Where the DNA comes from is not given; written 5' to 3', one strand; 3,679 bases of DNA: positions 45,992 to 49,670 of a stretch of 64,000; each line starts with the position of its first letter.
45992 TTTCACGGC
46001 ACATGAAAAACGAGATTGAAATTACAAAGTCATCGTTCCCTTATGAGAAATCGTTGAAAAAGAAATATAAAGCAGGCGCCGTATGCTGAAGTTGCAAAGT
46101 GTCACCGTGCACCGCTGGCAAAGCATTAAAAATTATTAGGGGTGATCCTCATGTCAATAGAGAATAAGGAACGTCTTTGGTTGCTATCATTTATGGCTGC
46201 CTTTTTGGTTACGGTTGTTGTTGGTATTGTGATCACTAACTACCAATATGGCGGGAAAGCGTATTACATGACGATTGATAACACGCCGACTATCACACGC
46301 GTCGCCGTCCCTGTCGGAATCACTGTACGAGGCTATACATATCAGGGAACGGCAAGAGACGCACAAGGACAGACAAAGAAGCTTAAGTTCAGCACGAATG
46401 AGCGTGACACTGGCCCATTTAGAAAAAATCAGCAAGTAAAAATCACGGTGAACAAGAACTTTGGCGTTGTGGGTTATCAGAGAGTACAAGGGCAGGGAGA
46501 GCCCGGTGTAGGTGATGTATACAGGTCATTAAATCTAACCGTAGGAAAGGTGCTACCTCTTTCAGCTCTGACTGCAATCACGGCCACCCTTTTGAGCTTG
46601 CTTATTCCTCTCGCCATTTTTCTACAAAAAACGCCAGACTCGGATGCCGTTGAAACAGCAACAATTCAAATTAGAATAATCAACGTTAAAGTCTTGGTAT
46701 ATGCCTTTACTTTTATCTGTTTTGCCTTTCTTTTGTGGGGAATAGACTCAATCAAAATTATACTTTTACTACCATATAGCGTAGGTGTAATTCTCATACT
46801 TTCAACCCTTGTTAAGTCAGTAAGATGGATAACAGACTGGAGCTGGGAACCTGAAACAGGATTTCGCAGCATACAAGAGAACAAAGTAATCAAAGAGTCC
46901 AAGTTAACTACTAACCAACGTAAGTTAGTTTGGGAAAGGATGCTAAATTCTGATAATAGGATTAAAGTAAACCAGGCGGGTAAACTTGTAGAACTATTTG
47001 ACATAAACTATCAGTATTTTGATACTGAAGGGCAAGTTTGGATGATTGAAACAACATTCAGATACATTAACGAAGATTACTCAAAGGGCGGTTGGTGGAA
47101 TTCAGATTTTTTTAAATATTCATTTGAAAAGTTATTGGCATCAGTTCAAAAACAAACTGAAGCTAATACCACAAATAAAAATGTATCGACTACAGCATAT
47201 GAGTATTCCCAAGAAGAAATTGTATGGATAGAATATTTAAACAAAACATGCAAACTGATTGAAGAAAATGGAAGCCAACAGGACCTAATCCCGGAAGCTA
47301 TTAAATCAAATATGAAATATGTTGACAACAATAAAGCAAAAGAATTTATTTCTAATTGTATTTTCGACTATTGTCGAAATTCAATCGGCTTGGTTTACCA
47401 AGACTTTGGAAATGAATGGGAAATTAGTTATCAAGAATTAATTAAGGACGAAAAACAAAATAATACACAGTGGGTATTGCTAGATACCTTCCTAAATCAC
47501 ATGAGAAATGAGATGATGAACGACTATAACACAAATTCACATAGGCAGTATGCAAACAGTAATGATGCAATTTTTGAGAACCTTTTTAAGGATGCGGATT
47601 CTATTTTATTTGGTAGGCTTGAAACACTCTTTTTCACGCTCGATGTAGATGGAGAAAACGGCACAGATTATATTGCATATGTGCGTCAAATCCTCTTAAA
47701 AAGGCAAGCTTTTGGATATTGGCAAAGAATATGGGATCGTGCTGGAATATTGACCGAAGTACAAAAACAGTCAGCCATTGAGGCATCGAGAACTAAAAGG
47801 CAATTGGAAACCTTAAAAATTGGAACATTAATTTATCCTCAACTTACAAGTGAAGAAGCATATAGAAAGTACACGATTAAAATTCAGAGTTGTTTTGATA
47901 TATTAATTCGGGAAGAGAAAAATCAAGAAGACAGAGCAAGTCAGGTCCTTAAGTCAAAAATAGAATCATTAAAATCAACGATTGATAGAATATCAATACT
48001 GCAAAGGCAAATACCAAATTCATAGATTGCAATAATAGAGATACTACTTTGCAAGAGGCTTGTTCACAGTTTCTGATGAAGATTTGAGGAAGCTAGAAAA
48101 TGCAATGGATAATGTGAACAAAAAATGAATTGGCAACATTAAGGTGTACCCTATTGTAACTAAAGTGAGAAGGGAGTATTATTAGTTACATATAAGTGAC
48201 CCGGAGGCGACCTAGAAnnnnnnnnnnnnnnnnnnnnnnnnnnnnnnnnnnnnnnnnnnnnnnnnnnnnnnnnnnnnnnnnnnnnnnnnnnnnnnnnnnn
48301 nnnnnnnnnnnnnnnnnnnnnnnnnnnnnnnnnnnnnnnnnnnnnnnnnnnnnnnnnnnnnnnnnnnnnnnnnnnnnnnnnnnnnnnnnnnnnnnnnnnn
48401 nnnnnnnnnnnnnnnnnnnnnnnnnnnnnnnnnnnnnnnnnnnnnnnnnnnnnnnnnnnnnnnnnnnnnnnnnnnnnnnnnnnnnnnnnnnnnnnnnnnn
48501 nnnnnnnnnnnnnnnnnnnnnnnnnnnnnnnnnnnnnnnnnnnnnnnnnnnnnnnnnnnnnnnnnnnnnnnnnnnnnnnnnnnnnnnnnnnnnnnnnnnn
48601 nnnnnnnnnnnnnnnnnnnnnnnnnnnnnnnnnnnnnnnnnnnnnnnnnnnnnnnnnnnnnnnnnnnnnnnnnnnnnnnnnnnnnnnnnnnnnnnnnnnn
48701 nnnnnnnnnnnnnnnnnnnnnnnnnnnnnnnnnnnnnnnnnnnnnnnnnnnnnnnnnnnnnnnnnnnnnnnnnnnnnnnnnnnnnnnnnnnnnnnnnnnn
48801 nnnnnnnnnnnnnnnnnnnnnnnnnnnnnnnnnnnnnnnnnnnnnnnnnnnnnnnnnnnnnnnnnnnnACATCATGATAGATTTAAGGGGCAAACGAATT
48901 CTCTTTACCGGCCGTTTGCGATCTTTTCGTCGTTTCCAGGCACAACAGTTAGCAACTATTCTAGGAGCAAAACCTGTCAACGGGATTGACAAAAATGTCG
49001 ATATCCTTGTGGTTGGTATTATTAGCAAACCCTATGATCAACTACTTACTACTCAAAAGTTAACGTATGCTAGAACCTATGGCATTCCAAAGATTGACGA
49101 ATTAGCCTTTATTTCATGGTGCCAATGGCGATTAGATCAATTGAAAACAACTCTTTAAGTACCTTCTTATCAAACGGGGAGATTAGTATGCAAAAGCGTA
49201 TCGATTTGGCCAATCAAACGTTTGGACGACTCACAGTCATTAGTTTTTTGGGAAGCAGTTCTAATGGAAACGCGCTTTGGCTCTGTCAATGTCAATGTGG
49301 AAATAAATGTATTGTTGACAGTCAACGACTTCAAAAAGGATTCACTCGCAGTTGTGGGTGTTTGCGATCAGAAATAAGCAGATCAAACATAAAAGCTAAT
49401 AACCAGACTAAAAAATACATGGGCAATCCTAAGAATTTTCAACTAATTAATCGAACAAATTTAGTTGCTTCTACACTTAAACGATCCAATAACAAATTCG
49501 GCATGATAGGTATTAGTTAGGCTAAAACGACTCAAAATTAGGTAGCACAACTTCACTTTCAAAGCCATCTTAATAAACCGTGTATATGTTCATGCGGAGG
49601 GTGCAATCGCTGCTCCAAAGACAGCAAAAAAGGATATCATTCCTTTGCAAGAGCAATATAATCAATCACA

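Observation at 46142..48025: Novel 627-aa YxeA(DUF1093)-multiTM protein with a large uncharacterised C-terminal domain, IS-bracketed and low GC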

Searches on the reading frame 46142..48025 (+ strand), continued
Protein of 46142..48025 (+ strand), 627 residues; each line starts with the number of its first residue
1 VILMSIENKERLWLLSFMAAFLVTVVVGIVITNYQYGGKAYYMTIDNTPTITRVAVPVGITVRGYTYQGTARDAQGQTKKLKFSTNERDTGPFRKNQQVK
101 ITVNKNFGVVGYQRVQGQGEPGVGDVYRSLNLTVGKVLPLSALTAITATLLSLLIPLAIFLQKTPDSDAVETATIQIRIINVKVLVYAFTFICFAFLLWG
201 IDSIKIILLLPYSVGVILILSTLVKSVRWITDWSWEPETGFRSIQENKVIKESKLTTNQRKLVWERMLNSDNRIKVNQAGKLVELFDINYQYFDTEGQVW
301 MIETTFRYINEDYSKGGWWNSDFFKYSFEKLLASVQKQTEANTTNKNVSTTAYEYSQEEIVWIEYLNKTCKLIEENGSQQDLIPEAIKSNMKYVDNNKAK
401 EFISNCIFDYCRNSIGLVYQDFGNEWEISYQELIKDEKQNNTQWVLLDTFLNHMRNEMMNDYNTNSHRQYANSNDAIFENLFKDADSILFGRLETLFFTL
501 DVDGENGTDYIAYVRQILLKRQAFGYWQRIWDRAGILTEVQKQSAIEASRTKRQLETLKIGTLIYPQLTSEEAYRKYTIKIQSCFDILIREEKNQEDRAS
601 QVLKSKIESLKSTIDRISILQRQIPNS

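Call 90: search_protein_families(library=padloc, proteins=[L021:1452-3224:+, L021:3465-4766:+, L021:5592-6233:+, L023:3040-5505:+, L023:8577-9053:+, L020:8245-9135:+, L020:5481-7676:+, L019:8857-9441:+, L016:11300-12139:-, L012:4297-4833:+], max_evalue=0.001)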
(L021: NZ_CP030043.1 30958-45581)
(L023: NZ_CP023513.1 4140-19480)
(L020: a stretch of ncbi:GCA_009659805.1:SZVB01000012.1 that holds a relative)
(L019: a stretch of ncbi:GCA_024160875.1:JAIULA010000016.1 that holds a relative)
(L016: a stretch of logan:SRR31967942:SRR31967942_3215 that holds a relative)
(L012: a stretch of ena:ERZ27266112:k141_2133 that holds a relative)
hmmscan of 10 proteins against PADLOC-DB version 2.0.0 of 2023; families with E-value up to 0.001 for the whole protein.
L021:1452-3224:+ (590 aa): 2 families
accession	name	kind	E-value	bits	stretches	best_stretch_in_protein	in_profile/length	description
PDLC04592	PDC-M34B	-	7.2e-10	36.9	1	145-221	59-135/192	-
PDLC04590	PDC-M34B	-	3.5e-06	25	1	146-203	15-72/147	-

L021:3465-4766:+ (433 aa): 0 families

L021:5592-6233:+ (213 aa): 0 families

L023:3040-5505:+ (821 aa): 4 families
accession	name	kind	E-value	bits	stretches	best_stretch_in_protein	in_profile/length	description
PDLC03015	TIR-NLR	-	1.6e-20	71.4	1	1-626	1-647/824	-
PDLC00425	ThsB1|ThsB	-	1.3e-08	32.4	1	5-117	255-371/389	TIR-like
PDLC00436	ThsB1|ThsB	-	1.8e-06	25.6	1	3-80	37-120/183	TIR-like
PDLC05062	PDC-S66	-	2.8e-05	21.7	1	5-74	152-224/282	-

L023:8577-9053:+ (158 aa): 0 families

L020:8245-9135:+ (296 aa): 0 families

L020:5481-7676:+ (731 aa): 1 family
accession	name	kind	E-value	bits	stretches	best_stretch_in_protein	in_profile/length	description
PDLC04140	mad8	-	2.7e-12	44.8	1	235-713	18-290/314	mads_8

L019:8857-9441:+ (194 aa): 0 families

L016:11300-12139:- (279 aa): 0 families

L012:4297-4833:+ (178 aa): 0 families

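Call 91: search_protein_families(library=pfam, proteins=[L021:1452-3224:+, L021:3465-4766:+, L021:5592-6233:+, L023:3040-5505:+, L023:8577-9053:+, L020:8245-9135:+, L002:3177-3791:+, L005:2369-2833:+, L016:11300-12139:-, L012:4297-4833:+], max_evalue=0.001)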
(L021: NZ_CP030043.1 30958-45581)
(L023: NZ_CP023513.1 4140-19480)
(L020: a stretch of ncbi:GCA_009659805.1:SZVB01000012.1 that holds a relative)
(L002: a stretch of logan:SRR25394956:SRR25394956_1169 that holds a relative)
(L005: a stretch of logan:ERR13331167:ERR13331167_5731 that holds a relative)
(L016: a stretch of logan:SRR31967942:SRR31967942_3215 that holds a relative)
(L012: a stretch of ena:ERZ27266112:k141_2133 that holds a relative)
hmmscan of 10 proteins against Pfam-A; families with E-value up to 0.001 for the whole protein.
L021:1452-3224:+ (590 aa): 0 families

L021:3465-4766:+ (433 aa): 0 families

L021:5592-6233:+ (213 aa): 0 families

L023:3040-5505:+ (821 aa): 14 families
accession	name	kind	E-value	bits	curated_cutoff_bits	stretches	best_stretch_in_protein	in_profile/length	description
PF14559.12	TPR_19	-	2.2e-17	63.6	25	1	686-734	3-51/68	Tetratricopeptide repeat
PF13676.11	TIR_2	-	1.4e-12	48.6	28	1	5-102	2-100/122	TIR domain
PF13432.12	TPR_16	-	3.8e-11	43.6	32.7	0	680-727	3-50/65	Tetratricopeptide repeat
PF07719.23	TPR_2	-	8.6e-10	38.4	27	0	515-541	8-34/34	Tetratricopeptide repeat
PF13428.12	TPR_14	-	9e-10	38.7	23.5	0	677-716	4-43/44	Tetratricopeptide repeat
PF13181.12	TPR_8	-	1.1e-06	28.7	25.7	0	709-732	2-25/34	Tetratricopeptide repeat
PF12895.13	ANAPC3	-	2.5e-06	28.1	27.2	0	689-772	4-81/82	Anaphase-promoting complex, cyclosome, subunit 3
PF00515.34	TPR_1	-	4.1e-06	26.8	27.8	0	611-624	6-19/34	Tetratricopeptide repeat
PF25058.1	ARM_TT21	-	3.8e-05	24.1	27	1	692-779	41-126/155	Tetratricopeptide repeat protein 21 ARM repeat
PF13174.12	TPR_6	-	0.00018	22.4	26.3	0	711-738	3-30/33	Tetratricopeptide repeat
PF20308.4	TPR-S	-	0.00026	21.9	27.6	0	657-733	2-77/102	Tetratricopeptide Repeats-Sensor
PF13431.12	TPR_17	-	0.00052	20.5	24.4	0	530-545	1-16/34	Tetratricopeptide repeat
PF13424.12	TPR_12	-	0.00067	20.2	30.1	0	582-630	13-69/77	Tetratricopeptide repeat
PF09295.16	ChAPs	-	0.001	18.6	20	0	668-767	228-334/395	ChAPs (Chs5p-Arf1p-binding proteins)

L023:8577-9053:+ (158 aa): 0 families

L020:8245-9135:+ (296 aa): 2 families
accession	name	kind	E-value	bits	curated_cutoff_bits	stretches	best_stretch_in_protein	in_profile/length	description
PF03551.20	PadR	-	0.00024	21.5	27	1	60-112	18-72/75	Transcriptional regulator PadR-like family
PF13814.12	Replic_Relax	-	0.00091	19.8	25.3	0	47-113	1-70/191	Replication-relaxation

L002:3177-3791:+ (204 aa): 0 families

L005:2369-2833:+ (154 aa): 0 families

L016:11300-12139:- (279 aa): 0 families

L012:4297-4833:+ (178 aa): 1 family
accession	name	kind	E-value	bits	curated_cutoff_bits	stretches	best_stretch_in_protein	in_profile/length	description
PF08279.18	HTH_11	-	0.00093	19.5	25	0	4-26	17-39/55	HTH domain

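Call 93: fold_search(model_id=the predicted structure, library=viral)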
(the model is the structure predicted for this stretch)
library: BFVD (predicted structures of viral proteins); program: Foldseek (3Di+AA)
matches with E <= 10: 225; with E <= 0.001: 0
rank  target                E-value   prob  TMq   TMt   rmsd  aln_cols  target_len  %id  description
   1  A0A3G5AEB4            3.2e-02  0.28  0.12  0.12  22.1       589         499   11  Uncharacterized protein [Hyperionvirus sp.]
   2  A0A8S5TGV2            7.5e-02  0.41  0.14  0.13  19.2       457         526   12  Uncharacterized protein [Myoviridae sp. ctIty1]
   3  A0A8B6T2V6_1          1.8e-01  0.13  0.12  0.07  26.4       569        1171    9  Large tegument protein [Otarine gammaherpesvirus 4]
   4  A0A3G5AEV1            2.6e-01  0.18  0.14  0.14  20.4       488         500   11  Uncharacterized protein [Hyperionvirus sp.]
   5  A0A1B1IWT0            2.7e-01  0.09  0.09  0.08  25.9       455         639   14  (no name in the UniProt tables at hand)
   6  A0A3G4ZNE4            3.6e-01  0.16  0.12  0.11  20.3       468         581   13  Uncharacterized protein [Terrestrivirus sp.]
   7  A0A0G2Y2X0            3.8e-01  0.10  0.12  0.12  22.9       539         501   11  Sel1-like repeat-containing protein [Acanthamoeba polyphaga mimivirus]
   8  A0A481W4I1            4.3e-01  0.10  0.09  0.11  27.2       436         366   10  Virion structural protein [Pseudomonas phage Psa21]
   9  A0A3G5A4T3            4.3e-01  0.09  0.11  0.10  27.4       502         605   11  RING-type domain-containing protein [Harvfovirus sp.]
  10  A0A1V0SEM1            4.4e-01  0.09  0.11  0.09  23.0       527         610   13  RING finger domain protein [Hokovirus HKV1]
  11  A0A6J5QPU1            4.6e-01  0.30  0.16  0.14  15.6       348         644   10  Uncharacterized protein [uncultured Caudovirales phage]
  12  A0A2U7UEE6            5.0e-01  0.18  0.12  0.12  17.1       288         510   10  Uncharacterized protein [Pandoravirus macleodensis]
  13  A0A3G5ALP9            5.7e-01  0.25  0.19  0.19  18.5       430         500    9  Uncharacterized protein [Sylvanvirus sp.]
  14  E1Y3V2                5.7e-01  0.13  0.16  0.10  29.7       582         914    9  Putative internal virion protein [Pantoea phage LIMElight]
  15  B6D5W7                5.7e-01  0.10  0.13  0.14  21.1       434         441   12  Uncharacterized protein [Agrotis ipsilon multiple nucleopolyhedrovirus]
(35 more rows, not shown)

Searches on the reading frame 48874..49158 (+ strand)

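Call 3: search_protein_families(library=pfam, proteins=[window:48874-49158:+], max_evalue=0.1)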
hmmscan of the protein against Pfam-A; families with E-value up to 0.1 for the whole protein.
window:48874-49158:+ (94 aa): 1 family
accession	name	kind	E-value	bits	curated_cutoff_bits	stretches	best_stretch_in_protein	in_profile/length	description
PF00533.33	BRCT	-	4.2e-05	24.1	21.3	1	3-71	5-66/78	BRCA1 C Terminus (BRCT) domain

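Call 4: search_protein_families(library=padloc, proteins=[window:48874-49158:+], max_evalue=0.1)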
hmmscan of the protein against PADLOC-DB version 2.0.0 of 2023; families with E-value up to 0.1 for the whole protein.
window:48874-49158:+ (94 aa): 1 family
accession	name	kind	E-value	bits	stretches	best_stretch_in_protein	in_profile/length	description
PDLC05027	PDC-S48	-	4.5e-06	24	1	5-83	334-405/411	-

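Call 6: search_protein_families(library=ncbifam, proteins=[window:48874-49158:+], max_evalue=0.1)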
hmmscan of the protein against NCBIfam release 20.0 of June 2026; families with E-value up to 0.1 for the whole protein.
window:48874-49158:+ (94 aa): 5 families
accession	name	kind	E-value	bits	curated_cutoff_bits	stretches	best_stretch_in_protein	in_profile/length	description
TIGR00575.1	dnlj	equivalog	3e-06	25.9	444.45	1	4-76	585-649/652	NAD-dependent DNA ligase LigA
NF005932.1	PRK07956.1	equivalog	2.4e-05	23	369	1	4-80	593-661/664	NAD-dependent DNA ligase LigA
NF004844.0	PRK06195.1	equivalog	0.004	16.6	373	1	3-49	220-266/309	DNA polymerase III subunit epsilon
NF006128.0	PRK08272.1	subfamily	0.0083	15.4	257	1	4-62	188-244/308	crotonase/enoyl-CoA hydratase family protein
NF010931.0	PRK14351.1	equivalog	0.018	13.5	1051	1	4-51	610-655/692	NAD-dependent DNA ligase LigA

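Call 7: search_protein_families(library=phrogs, proteins=[window:48874-49158:+], max_evalue=0.1)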
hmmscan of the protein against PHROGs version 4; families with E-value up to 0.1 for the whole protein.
window:48874-49158:+ (94 aa): 3 families
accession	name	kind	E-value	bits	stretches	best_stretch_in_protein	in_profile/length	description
phrog_2561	-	DNA, RNA and nucleotide metabolism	1.7e-06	29.4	1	6-83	91-160/167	DNA ligase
phrog_3989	-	unknown function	1.4e-05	25.5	1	2-52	205-255/296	-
phrog_3869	-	DNA, RNA and nucleotide metabolism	3.1e-05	23.7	1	3-82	580-652/656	NAD-dependent DNA ligase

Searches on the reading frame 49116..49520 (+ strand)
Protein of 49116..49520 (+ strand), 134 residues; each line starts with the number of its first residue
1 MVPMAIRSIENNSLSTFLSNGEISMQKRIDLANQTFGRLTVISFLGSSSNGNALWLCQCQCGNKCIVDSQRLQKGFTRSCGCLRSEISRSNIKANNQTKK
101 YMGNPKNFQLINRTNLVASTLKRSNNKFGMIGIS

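Call 3: search_protein_families(library=pfam, proteins=[window:49116-49520:+], max_evalue=0.1)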
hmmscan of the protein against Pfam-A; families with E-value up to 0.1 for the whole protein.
window:49116-49520:+ (134 aa): 1 family
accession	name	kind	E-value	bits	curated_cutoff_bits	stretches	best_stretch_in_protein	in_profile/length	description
PF21817.3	CapR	-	0.0079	16.8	24.2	1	35-82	13-66/67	CapR homology domain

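Call 4: search_protein_families(library=padloc, proteins=[window:49116-49520:+], max_evalue=0.1)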
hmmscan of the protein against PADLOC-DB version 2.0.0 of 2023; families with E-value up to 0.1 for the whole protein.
window:49116-49520:+ (134 aa): 0 families

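Call 6: search_protein_families(library=ncbifam, proteins=[window:49116-49520:+], max_evalue=0.1)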
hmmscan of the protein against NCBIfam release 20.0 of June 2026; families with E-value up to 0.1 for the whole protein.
window:49116-49520:+ (134 aa): 1 family
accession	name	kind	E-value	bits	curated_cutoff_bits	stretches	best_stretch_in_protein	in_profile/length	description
NF004313.0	PRK05710.1-2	equivalog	0.092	11.9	380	0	58-103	77-127/299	tRNA glutamyl-Q(34) synthetase GluQRS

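Call 7: search_protein_families(library=phrogs, proteins=[window:49116-49520:+], max_evalue=0.1)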
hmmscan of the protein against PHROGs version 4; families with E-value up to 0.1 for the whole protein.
window:49116-49520:+ (134 aa): 5 families
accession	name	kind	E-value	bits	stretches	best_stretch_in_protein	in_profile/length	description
phrog_374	-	DNA, RNA and nucleotide metabolism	2.5e-23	83.7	1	22-100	188-265/617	HNH endonuclease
phrog_18493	-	unknown function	2.1e-05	25.6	1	27-86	56-112/136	-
phrog_27240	-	unknown function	0.00014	23.2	1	32-99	8-72/132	-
phrog_22195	-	unknown function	0.0016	19.2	1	31-86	10-61/148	-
phrog_13470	-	DNA, RNA and nucleotide metabolism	0.098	13.8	0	21-127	2-94/152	HNH endonuclease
